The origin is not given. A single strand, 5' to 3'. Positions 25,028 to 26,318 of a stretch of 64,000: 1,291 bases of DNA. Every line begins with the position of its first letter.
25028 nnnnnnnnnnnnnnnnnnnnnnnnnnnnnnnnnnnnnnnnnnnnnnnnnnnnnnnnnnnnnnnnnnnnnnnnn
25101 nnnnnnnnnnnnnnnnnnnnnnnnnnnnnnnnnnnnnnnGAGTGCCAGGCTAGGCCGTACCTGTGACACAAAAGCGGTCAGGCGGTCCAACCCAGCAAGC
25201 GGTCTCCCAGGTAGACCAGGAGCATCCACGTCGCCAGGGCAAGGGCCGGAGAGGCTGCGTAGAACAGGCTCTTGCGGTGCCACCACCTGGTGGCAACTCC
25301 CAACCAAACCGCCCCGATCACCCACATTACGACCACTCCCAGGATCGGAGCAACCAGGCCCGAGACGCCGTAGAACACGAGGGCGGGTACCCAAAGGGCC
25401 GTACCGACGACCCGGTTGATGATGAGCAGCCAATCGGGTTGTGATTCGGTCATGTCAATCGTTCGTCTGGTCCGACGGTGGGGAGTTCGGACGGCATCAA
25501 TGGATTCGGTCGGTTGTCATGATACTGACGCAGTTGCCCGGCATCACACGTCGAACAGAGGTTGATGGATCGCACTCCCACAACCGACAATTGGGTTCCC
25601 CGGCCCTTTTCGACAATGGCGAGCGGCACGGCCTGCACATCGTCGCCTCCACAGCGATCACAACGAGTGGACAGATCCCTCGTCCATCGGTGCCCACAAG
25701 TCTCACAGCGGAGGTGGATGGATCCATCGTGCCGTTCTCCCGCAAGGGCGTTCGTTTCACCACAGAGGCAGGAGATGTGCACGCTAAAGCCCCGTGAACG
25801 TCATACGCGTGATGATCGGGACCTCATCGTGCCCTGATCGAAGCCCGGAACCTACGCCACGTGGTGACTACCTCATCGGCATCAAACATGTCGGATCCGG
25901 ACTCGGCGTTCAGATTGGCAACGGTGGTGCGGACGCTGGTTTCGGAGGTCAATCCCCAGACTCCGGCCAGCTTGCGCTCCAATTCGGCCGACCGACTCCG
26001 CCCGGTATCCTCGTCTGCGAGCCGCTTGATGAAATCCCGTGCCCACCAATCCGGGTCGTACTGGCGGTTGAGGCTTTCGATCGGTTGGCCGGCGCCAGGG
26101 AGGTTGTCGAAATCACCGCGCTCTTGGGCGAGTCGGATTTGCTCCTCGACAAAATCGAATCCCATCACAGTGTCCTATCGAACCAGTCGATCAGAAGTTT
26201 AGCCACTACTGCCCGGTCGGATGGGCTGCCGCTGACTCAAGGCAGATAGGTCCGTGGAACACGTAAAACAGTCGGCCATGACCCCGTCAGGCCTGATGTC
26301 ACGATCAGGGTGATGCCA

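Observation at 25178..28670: Cluster of small unknowns (membrane ORF, 4x Cys-pair zinc ribbon, DUF1992) plus a divergent B12-binding radical SAM enzyme with a secreted partner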

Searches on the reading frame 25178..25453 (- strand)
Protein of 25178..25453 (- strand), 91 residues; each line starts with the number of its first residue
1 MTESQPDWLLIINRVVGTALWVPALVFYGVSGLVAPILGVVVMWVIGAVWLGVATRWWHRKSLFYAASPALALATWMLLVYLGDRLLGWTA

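Call 3: search_protein_families(library=pfam, proteins=[window:25178-25453:-], max_evalue=0.01)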
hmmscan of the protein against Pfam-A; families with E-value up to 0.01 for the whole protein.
window:25178-25453:- (91 aa): 0 families

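Call 4: search_protein_families(library=ncbifam, proteins=[window:25178-25453:-], max_evalue=0.01)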
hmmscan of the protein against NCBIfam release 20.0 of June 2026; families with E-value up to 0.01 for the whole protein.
window:25178-25453:- (91 aa): 0 families

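Call 60: search_protein_families(library=pfam, proteins=[window:25178-25453:-], max_evalue=10)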
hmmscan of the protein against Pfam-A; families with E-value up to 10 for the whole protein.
window:25178-25453:- (91 aa): 1 family
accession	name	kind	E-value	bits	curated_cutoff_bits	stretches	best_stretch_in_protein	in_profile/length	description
PF20087.4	DUF6479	-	0.96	10.3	25.4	1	31-56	19-45/120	Family of unknown function (DUF6479)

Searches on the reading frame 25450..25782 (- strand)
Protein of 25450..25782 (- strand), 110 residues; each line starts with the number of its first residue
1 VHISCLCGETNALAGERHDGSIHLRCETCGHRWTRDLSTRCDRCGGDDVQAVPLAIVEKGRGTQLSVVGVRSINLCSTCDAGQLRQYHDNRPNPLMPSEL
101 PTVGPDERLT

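Call 3: search_protein_families(library=pfam, proteins=[window:25450-25782:-], max_evalue=0.01)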
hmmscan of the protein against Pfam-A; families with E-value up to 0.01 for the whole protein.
window:25450-25782:- (110 aa): 3 families
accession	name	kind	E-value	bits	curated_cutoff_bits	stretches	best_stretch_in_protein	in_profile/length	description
PF19817.4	DUF6300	-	8.1e-06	26.3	27.8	1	34-83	5-53/110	Family of unknown function (DUF6300)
PF01155.25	HypA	-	0.0019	18.6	28.9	1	21-51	68-99/112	Hydrogenase/urease nickel incorporation, metallochaperone, hypA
PF23455.1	DUF7129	-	0.0021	18.2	30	1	26-50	14-38/45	Domain of unknown function (DUF7129)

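Call 4: search_protein_families(library=ncbifam, proteins=[window:25450-25782:-], max_evalue=0.01)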
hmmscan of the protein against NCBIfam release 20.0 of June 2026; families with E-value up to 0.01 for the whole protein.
window:25450-25782:- (110 aa): 0 families

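Call 60: search_protein_families(library=pfam, proteins=[window:25450-25782:-], max_evalue=10)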
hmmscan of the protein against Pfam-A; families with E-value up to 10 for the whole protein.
window:25450-25782:- (110 aa): 15 families
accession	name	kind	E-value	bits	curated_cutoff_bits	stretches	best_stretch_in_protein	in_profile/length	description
PF19817.4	DUF6300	-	8.1e-06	26.3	27.8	1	34-83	5-53/110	Family of unknown function (DUF6300)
PF01155.25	HypA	-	0.0019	18.6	28.9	1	21-51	68-99/112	Hydrogenase/urease nickel incorporation, metallochaperone, hypA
PF23455.1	DUF7129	-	0.0021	18.2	30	1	26-50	14-38/45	Domain of unknown function (DUF7129)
PF08772.16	Zn_ribbon_NOB1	-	0.021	15.4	24.9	1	23-63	8-47/72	Nin one binding (NOB1) Zn-ribbon like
PF09723.15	Zn_ribbon_8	-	0.073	13.5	34.4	1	25-50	7-38/41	Zinc ribbon domain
PF12773.13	DZR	-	0.13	12.8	27.3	1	25-45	14-31/45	Double zinc ribbon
PF09706.15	Cas_CXXC_CXXC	-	0.2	12.2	21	1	25-79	7-57/69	CRISPR-associated protein (Cas_CXXC_CXXC)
PF13717.11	Zn_ribbon_4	-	0.51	10.8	30.3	1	22-34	24-36/36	zinc-ribbon domain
PF23969.1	DUF7296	-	0.54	11.3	27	1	19-50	47-75/115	Domain of unknown function (DUF7296)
PF18912.6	DZR_2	-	0.73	10.2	27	1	23-45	21-43/56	Double zinc ribbon domain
PF24042.1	DUF7351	-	0.76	9.9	31.2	1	7-35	7-33/177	Domain of unknown function (DUF7351)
PF14311.12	DUF4379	-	1.6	9.4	24.5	1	23-44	27-53/56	Probable Treble clef zinc finger domain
PF08274.17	Zn_Ribbon_YjdM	-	1.9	9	30.8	1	22-34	18-30/30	PhnA Zinc-Ribbon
PF24633.1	DUF7630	-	2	9.1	27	0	75-84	24-33/45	Domain of unknown function (DUF7630)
PF01096.23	Zn_ribbon_TFIIS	-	8.5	6.7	21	1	24-34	29-39/39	Transcription factor S-II (TFIIS)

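Call 77: search_protein_representatives(protein=window:25450-25782:-)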
Query: 110 residues. Proteins with E-value up to 0.001 (for the whole library): 148; up to 1e-10: 49; up to 1e-30: 1. The best 148 are listed.
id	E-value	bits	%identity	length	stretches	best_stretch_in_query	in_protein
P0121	3.3e-36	140.2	63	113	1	6-105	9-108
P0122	6.7e-25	103.7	78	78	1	51-110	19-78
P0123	8.0e-24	100.2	56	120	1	2-86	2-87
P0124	3.4e-19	85.3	44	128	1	3-104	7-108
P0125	6.0e-18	81.3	71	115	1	49-103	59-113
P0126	6.8e-18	81.1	46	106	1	5-99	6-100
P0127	8.0e-18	80.9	42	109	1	7-104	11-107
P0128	2.7e-17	79.2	42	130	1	6-108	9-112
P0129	5.4e-17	78.2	41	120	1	6-106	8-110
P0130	5.9e-17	78.1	44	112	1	7-106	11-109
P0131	1.2e-16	77.1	57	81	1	38-108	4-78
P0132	1.7e-16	76.6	47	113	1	7-101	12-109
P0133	9.0e-16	74.3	41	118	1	3-102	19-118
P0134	1.1e-15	74.0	44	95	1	23-108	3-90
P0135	1.2e-15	73.9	44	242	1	6-106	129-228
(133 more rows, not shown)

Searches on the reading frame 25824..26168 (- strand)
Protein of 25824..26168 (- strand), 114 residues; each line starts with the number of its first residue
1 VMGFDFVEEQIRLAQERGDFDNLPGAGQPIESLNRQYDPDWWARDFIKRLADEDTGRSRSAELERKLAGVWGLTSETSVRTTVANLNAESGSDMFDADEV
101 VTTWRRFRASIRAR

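Call 3: search_protein_families(library=pfam, proteins=[window:25824-26168:-], max_evalue=0.01)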
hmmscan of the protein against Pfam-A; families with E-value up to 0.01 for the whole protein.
window:25824-26168:- (114 aa): 1 family
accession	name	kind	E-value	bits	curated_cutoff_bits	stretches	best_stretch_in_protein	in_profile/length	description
PF09350.15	DJC28_CD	-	1.3e-13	51.2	27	1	6-48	1-42/70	DnaJ homologue, subfamily C, member 28, conserved domain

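Call 4: search_protein_families(library=ncbifam, proteins=[window:25824-26168:-], max_evalue=0.01)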
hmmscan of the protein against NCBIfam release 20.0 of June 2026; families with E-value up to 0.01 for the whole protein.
window:25824-26168:- (114 aa): 1 family
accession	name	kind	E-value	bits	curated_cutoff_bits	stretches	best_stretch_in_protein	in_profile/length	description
NF007572.0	PRK10203.1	equivalog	0.00033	21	155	1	5-30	6-31/122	hypothetical protein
